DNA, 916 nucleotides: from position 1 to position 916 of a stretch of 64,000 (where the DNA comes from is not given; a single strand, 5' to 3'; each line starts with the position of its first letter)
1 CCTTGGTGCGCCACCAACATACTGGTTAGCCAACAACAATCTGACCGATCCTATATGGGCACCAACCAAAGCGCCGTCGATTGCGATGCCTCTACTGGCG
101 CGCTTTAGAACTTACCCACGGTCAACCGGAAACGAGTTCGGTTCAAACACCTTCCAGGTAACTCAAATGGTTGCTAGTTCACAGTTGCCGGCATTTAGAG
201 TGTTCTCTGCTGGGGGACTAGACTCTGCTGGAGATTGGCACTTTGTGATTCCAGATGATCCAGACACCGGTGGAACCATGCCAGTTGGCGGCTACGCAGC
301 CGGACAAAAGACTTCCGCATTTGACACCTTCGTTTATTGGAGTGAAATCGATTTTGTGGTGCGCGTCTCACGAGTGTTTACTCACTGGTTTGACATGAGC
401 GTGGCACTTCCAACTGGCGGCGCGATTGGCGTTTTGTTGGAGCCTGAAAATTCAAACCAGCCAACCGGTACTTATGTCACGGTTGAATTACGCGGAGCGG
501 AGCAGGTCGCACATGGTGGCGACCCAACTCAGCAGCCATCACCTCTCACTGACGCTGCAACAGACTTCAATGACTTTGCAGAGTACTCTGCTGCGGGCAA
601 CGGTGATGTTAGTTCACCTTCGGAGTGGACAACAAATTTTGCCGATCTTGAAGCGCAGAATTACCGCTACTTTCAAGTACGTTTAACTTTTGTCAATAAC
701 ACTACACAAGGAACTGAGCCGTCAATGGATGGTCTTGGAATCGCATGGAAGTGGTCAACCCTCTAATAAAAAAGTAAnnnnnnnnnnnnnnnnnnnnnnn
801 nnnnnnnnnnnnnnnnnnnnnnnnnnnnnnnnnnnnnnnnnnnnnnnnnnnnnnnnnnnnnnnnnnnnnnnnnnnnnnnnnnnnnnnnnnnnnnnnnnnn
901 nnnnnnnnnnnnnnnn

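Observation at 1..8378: Tandem array of giant paralogous lipoproteins (Ig-like N-terminus, poly-Gly core, shared C-terminal domain), with a further copy at 14449-17472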

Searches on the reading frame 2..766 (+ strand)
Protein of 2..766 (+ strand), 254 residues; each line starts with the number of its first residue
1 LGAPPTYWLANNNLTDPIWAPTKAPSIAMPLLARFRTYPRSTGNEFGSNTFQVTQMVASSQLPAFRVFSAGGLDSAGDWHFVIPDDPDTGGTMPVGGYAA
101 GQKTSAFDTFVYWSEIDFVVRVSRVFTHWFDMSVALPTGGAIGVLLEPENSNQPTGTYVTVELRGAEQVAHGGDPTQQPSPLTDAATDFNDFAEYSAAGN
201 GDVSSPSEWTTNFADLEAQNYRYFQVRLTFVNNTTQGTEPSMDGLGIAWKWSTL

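Call 5: search_protein_families(library=pfam, proteins=[window:2-766:+], max_evalue=1)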
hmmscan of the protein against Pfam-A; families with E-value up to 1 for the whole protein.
window:2-766:+ (254 aa): 0 families

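Call 6: search_protein_families(library=ncbifam, proteins=[window:2-766:+], max_evalue=1)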
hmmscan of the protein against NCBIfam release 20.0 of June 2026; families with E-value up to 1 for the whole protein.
window:2-766:+ (254 aa): 0 families
